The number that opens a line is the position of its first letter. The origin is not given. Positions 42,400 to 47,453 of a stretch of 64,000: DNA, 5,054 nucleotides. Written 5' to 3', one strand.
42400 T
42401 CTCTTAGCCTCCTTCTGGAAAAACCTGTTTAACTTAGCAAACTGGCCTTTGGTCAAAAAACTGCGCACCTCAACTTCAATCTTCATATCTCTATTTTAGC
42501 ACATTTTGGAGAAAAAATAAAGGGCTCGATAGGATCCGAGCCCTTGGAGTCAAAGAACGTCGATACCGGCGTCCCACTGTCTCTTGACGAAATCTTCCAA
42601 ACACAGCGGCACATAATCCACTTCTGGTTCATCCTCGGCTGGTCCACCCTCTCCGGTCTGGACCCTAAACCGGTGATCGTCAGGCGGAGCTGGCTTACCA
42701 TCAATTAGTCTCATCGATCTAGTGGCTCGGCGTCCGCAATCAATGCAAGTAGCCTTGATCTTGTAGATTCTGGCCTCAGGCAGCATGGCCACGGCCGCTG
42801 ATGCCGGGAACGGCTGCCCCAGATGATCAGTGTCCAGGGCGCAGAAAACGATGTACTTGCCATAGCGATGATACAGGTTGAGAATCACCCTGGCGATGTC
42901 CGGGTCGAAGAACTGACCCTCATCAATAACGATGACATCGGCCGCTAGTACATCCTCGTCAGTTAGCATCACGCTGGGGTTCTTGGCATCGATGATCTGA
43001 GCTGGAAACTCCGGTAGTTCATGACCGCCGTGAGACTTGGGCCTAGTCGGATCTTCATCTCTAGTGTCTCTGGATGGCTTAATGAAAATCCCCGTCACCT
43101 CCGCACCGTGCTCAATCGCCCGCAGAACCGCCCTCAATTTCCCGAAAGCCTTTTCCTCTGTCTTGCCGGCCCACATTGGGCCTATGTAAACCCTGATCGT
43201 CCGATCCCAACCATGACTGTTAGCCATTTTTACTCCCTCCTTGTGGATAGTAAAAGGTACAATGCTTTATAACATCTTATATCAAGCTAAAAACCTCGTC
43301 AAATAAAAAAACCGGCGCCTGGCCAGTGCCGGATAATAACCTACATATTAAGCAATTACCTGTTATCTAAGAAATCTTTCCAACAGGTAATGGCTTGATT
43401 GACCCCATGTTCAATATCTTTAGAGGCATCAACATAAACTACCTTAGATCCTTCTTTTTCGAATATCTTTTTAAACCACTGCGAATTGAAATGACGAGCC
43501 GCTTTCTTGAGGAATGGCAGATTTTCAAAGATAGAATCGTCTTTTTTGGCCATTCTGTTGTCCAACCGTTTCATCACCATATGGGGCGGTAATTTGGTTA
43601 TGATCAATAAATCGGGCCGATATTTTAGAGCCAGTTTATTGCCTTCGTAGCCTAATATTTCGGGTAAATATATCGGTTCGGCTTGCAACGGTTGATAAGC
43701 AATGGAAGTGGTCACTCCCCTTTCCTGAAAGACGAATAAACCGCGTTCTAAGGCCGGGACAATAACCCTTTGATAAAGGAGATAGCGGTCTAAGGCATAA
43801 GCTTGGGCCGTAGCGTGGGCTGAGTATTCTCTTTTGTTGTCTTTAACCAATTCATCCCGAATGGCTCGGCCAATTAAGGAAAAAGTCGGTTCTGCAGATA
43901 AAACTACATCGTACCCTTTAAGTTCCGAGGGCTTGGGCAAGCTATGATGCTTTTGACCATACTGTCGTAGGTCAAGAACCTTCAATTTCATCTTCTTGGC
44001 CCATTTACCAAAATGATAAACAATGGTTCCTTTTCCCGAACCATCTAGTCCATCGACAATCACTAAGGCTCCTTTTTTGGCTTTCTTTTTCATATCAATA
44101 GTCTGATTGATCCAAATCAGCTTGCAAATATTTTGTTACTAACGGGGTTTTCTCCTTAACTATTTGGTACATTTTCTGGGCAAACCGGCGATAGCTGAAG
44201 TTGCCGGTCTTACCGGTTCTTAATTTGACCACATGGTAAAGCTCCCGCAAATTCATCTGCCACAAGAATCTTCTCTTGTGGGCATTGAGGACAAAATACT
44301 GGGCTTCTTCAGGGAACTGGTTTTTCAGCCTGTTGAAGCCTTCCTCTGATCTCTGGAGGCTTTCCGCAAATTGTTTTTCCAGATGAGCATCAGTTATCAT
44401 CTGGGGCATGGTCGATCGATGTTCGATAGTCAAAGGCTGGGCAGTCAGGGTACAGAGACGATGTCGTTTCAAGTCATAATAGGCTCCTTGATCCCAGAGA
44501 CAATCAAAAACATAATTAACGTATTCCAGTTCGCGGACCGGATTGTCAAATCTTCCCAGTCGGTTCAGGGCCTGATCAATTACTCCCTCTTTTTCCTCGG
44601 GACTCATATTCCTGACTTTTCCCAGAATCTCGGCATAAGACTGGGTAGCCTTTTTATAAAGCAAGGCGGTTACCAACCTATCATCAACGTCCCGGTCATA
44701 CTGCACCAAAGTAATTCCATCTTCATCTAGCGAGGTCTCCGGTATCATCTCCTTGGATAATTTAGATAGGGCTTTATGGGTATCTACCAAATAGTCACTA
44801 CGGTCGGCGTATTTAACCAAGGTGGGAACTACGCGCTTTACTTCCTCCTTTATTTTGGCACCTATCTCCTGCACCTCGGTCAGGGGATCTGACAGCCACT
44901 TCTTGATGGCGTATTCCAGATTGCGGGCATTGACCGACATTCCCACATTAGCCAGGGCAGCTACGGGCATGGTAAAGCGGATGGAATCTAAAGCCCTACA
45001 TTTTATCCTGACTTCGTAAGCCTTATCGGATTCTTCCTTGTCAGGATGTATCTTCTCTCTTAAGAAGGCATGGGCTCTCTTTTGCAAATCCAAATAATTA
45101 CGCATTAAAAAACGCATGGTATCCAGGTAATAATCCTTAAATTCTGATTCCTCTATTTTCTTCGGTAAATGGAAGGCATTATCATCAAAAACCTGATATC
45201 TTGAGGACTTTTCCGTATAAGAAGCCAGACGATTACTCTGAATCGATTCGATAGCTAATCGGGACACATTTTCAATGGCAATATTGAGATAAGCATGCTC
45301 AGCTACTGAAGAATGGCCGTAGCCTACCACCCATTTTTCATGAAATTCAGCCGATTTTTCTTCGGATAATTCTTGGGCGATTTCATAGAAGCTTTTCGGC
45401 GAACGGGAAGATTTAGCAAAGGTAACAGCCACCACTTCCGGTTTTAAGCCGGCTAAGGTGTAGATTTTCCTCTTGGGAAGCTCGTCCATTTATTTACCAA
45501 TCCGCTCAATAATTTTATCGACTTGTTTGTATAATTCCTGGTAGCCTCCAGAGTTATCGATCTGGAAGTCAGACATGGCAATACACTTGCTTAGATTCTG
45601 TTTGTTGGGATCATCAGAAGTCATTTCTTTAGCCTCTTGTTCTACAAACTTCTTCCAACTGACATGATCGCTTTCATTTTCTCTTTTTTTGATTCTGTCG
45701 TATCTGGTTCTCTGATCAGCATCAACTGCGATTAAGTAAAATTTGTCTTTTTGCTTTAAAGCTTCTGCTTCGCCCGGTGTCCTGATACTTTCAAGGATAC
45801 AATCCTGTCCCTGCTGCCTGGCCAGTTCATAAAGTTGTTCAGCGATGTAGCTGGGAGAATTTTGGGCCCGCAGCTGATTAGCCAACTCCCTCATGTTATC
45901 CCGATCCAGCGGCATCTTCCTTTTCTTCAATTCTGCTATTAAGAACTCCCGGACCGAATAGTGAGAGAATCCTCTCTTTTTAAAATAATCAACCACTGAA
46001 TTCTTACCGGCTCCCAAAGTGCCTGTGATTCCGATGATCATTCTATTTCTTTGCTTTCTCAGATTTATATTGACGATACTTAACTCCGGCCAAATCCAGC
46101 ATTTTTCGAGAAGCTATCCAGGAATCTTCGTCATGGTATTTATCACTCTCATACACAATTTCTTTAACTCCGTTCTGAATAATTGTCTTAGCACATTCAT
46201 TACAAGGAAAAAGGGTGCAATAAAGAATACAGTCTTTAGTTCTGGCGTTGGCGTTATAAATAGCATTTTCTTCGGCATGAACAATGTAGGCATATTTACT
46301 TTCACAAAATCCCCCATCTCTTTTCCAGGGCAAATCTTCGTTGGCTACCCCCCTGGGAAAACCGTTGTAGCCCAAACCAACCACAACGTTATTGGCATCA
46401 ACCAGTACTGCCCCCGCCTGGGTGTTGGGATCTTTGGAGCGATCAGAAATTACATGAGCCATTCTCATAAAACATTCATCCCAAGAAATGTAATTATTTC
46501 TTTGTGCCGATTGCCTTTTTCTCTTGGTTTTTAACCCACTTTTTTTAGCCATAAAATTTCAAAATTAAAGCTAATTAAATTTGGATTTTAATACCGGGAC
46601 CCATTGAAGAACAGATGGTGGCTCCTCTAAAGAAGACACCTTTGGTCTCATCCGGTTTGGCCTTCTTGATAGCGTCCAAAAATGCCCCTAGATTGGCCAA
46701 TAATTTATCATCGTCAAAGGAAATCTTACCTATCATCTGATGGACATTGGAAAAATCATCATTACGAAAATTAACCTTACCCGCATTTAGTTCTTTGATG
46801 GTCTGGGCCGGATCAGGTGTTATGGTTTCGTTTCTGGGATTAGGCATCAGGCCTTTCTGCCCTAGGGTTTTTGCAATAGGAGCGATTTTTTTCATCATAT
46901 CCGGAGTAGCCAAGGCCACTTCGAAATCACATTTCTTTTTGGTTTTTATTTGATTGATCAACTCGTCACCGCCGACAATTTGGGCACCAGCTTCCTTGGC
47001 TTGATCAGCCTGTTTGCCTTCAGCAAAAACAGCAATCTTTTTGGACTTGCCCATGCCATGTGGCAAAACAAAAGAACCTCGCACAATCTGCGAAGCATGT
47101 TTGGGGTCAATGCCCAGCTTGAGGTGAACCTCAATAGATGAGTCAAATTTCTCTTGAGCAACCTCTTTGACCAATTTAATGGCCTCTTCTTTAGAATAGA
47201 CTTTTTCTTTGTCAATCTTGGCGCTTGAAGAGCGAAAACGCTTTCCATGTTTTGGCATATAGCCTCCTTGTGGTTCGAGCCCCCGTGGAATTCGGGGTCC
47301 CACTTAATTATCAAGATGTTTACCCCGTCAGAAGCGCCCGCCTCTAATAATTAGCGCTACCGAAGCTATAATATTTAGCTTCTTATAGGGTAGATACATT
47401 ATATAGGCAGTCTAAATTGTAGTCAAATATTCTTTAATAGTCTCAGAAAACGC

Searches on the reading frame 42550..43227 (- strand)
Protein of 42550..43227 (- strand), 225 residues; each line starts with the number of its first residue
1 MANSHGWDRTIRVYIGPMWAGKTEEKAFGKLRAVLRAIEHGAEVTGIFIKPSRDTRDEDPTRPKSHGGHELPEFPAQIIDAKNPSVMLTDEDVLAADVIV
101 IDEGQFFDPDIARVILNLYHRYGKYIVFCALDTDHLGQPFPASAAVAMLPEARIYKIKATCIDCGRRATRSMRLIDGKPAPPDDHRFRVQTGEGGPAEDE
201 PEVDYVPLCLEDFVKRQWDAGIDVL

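Call 4: search_protein_families(library=pfam, proteins=[window:42550-43227:-], max_evalue=0.01)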
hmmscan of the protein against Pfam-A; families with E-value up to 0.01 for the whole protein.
window:42550-43227:- (225 aa): 1 family
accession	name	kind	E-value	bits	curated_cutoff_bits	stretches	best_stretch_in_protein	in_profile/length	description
PF00265.24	TK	-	3.2e-20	73.2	20.6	1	10-176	2-155/176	Thymidine kinase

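Call 91: search_dna_similar(query=window:42550-43227:-, collection=phages, mode=protein, max_rows=8)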
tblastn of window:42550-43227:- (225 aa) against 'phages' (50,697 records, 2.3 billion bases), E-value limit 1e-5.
Records with a match: 27; places in all: 27; records where one place covers at least 80% of the query: 2.
Best place of each record, by identity: <60% 27.
By first word of the organism name: Vibrio 14; Erwinia 3; Staphylococcus 2; Lysinibacillus 2; Aeromonas 2; Bacteriophage 1; Pantoea 1; Mycoplasma 1; Bacillus 1.
By host as written in the record: Vibrio cholerae 10; - 3; Staphylococcus aureus 2; Lysinibacillus fusiformis 2; Erwinia amylovora 2; Pantoea sp. 1; Vibrio cholerae O1 El tor 1; Vibrio cholerae O1 ElTor MAK757 1; and 5 more.
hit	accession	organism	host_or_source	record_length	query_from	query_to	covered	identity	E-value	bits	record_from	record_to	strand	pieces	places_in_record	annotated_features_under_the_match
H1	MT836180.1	Bacteriophage sp.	human fecal samples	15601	11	215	91%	33.7%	2e-11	69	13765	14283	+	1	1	record has no annotation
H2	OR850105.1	Staphylococcus phage SA 1298 Kay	Staphylococcus aureus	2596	6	184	80%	32.4%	1e-14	78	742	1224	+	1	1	record has no annotation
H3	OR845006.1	Staphylococcus phage SA 1306 Kay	Staphylococcus aureus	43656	6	184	80%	32.4%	1e-14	78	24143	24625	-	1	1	record has no annotation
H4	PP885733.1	Pantoea phage Survivor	Pantoea sp.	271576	10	222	95%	26.7%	1e-8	60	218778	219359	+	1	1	thymidylate kinase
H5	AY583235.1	Mycoplasma phage phiMFV1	-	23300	8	173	74%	31.0%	5e-6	52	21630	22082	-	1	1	tmk: thymidine kinase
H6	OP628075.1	Lysinibacillus phage vB_LfM_LysYB1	Lysinibacillus fusiformis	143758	11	180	76%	29.9%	3e-9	62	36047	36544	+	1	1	thymidine kinase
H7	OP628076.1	Lysinibacillus phage vB_LfM_LysYB2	Lysinibacillus fusiformis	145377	11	180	76%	29.9%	3e-9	62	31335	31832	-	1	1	thymidine kinase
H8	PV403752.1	Vibrio phage Rostov-5342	Vibrio cholerae O1 El tor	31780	10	177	75%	29.7%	2e-7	57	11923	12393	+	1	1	hypothetical protein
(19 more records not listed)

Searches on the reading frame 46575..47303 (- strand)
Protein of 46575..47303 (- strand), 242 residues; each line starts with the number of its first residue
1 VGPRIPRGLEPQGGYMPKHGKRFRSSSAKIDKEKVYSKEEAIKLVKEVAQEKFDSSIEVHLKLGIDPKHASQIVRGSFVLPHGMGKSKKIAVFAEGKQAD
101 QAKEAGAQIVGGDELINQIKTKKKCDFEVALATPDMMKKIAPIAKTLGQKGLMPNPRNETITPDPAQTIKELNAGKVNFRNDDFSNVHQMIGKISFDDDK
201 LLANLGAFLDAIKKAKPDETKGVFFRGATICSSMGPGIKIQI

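Call 4: search_protein_families(library=pfam, proteins=[window:46575-47303:-], max_evalue=0.01)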
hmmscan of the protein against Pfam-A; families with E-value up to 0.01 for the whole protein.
window:46575-47303:- (242 aa): 1 family
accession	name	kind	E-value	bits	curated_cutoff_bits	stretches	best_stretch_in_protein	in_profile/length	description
PF00687.26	Ribosomal_L1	-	2.8e-55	187.4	32.2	1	45-236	1-198/198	Ribosomal protein L1p/L10e family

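Call 63: find_homologous_proteins(query=window:46575-47261:-, max_evalue=1e-60)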
Query window:46575-47261:- (228 aa): 3362 proteins with E <= 1e-60 among 8000 candidates; the best 120 are listed.
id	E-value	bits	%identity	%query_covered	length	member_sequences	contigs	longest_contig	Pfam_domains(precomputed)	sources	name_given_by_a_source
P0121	7.9e-143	491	100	100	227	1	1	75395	PF00687.27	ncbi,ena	ncbi:MAG: 50S ribosomal protein L1 [Patescibacteria group bacterium]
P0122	5.2e-119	414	82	100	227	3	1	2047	PF00687.27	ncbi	-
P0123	8.2e-108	377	77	100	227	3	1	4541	PF00687.27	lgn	-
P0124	7.1e-105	367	74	99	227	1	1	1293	PF00687.27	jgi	-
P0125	1.1e-85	305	61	100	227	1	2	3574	PF00687.27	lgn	-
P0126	5.8e-84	299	60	100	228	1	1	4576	PF00687.27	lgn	-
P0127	2.8e-83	297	61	100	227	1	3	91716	PF00687.27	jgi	-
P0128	4.4e-83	296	61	99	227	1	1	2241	PF00687.27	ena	-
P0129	6.8e-83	296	60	100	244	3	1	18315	PF00687.27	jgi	-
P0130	8.9e-83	295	60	100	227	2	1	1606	PF00687.27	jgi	-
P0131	2.4e-82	294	58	99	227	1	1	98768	PF00687.27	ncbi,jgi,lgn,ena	ncbi:MAG: 50S ribosomal protein L1 [Patescibacteria group bacterium]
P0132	2.8e-82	294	59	100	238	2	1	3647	PF00687.27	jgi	-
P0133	6.2e-82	292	58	100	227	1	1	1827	PF00687.27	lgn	-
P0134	1.0e-81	292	57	100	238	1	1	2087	PF00687.27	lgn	-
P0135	1.4e-81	291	59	98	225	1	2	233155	PF00687.27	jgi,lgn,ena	-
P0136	1.7e-81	291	59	99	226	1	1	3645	PF00687.27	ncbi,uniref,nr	ncbi:MAG: 50S ribosomal protein L1 [Candidatus Komeilibacteria bacterium CG10_big_fil_rev_8_21_14_0_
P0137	1.7e-81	291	59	100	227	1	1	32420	PF00687.27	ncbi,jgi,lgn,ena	ncbi:MAG: 50S ribosomal protein L1 [Patescibacteria group bacterium]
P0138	2.0e-81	291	59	97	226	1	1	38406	PF00687.27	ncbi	ncbi:50S ribosomal protein L1 [Patescibacteria group bacterium]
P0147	7.9e-81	289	59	100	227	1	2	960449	PF00687.27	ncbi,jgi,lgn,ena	ncbi:MAG: 50S ribosomal protein L1 [Patescibacteria group bacterium]|jgi:large subunit ribosomal pro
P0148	1.0e-80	288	59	100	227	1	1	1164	PF00687.27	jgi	jgi:large subunit ribosomal protein L1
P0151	1.6e-80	288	60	98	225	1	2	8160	PF00687.27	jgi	jgi:large subunit ribosomal protein L1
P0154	2.3e-80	287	59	100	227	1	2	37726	PF00687.27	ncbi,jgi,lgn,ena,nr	ncbi:50S ribosomal protein L1 [Patescibacteria group bacterium]|nr:50S ribosomal protein L1 [Patesci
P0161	6.7e-80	286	59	100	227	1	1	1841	PF00687.27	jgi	jgi:large subunit ribosomal protein L1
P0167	1.2e-79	285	59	99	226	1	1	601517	PF00687.27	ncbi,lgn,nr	ncbi:MAG: 50S ribosomal protein L1 [Candidatus Buchananbacteria bacterium]|nr:50S ribosomal protein 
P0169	1.7e-79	285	59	98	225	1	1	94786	PF00687.27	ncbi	ncbi:MAG: 50S ribosomal protein L1 [Candidatus Falkowbacteria bacterium]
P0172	2.8e-79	284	56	100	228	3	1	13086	PF00687.27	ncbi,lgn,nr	ncbi:MAG: 50S ribosomal protein L1 [bacterium]|nr:50S ribosomal protein L1 [bacterium]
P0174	3.4e-79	284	59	98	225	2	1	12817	PF00687.27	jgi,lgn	jgi:large subunit ribosomal protein L1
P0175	3.5e-79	283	56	100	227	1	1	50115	PF00687.27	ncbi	ncbi:MAG: 50S ribosomal protein L1 [Patescibacteria group bacterium]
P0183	9.7e-79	282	58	96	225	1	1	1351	PF00687.27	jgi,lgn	jgi:large subunit ribosomal protein L1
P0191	1.7e-78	281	60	96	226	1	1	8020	PF00687.27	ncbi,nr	ncbi:MAG: 50S ribosomal protein L1 [Candidatus Kerfeldbacteria bacterium]|nr:50S ribosomal protein L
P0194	2.4e-78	281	55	100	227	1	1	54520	PF00687.27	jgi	jgi:large subunit ribosomal protein L1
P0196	2.9e-78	280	55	98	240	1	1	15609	PF00687.27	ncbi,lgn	ncbi:MAG: 50S ribosomal protein L1 [Patescibacteria group bacterium]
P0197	3.0e-78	280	58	99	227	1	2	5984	PF00687.27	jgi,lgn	jgi:large subunit ribosomal protein L1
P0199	3.3e-78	280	57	100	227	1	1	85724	PF00687.27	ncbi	ncbi:MAG: 50S ribosomal protein L1 [Candidatus Buchananbacteria bacterium]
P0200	3.5e-78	280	55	99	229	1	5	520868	PF00687.27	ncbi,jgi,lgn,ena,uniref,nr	ncbi:50S ribosomal protein L1 [Candidatus Falkowbacteria bacterium RIFOXYD2_FULL_35_9]|uniref:Large 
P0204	5.3e-78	280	56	99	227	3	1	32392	PF00687.27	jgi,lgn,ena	jgi:large subunit ribosomal protein L1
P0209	8.5e-78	279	57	100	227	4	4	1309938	PF00687.27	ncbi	ncbi:MAG: 50S ribosomal protein L1 [Candidatus Kerfeldbacteria bacterium]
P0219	1.7e-77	278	58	98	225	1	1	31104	PF00687.27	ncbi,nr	ncbi:50S ribosomal protein L1 [Candidatus Falkowbacteria bacterium]|nr:50S ribosomal protein L1 [Can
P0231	6.1e-77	276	54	100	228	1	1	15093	PF00687.27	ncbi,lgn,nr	ncbi:MAG: 50S ribosomal protein L1 [Candidatus Kerfeldbacteria bacterium]|nr:50S ribosomal protein L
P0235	8.2e-77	276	58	97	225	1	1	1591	PF00687.27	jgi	jgi:large subunit ribosomal protein L1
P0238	8.5e-77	276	56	100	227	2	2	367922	PF00687.27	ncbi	ncbi:MAG: 50S ribosomal protein L1 [Patescibacteria group bacterium]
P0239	8.7e-77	276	56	99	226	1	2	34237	PF00687.27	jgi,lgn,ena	jgi:large subunit ribosomal protein L1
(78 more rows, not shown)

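Call 64: find_encoding_contigs(protein=P0122, flank=5000, max_places=4)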
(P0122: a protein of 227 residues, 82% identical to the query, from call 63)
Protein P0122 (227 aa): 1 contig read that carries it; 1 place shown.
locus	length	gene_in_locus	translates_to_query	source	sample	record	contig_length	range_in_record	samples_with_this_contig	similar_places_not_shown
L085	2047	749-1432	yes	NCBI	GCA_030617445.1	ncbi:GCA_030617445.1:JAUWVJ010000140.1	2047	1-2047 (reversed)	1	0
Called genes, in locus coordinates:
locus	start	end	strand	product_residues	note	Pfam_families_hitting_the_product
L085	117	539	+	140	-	PF03946:Ribosomal_L11_N, PF00298:Ribosomal_L11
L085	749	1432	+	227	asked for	PF00687:Ribosomal_L1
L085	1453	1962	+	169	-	PF00383:dCMP_cyt_deam_1, PF14437:MafB19-deam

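Call 65: find_encoding_contigs(protein=P0123, flank=5000, max_places=4)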
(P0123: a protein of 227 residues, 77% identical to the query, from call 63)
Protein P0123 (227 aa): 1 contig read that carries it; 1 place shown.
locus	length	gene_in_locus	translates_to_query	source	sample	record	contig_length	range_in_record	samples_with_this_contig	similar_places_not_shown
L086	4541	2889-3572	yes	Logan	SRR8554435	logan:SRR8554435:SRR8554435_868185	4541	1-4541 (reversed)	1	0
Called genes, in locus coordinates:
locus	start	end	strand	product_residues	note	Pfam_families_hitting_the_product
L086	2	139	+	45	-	PF00584:SecE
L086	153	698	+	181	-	PF02357:NusG, PF00467:KOW (weak)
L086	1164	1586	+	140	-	PF03946:Ribosomal_L11_N, PF00298:Ribosomal_L11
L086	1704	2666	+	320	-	PF00930:DPPIV_N (faint), PF25174:Beta-prop_THOC3 (faint), PF26549:Tricorn_N (faint), PF26550:Tricorn_2nd (faint), PF07676:PD40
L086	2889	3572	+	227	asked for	PF00687:Ribosomal_L1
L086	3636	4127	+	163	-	PF00383:dCMP_cyt_deam_1, PF14437:MafB19-deam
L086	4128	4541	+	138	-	?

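Call 66: find_encoding_contigs(protein=P0124, flank=5000, max_places=4)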
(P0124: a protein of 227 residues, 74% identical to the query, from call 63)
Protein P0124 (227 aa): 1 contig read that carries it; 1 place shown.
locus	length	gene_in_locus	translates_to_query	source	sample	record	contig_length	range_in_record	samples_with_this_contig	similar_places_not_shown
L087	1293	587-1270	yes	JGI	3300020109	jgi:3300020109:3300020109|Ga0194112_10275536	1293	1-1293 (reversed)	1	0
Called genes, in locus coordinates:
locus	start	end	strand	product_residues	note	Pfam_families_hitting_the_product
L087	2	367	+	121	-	?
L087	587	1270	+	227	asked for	PF00687:Ribosomal_L1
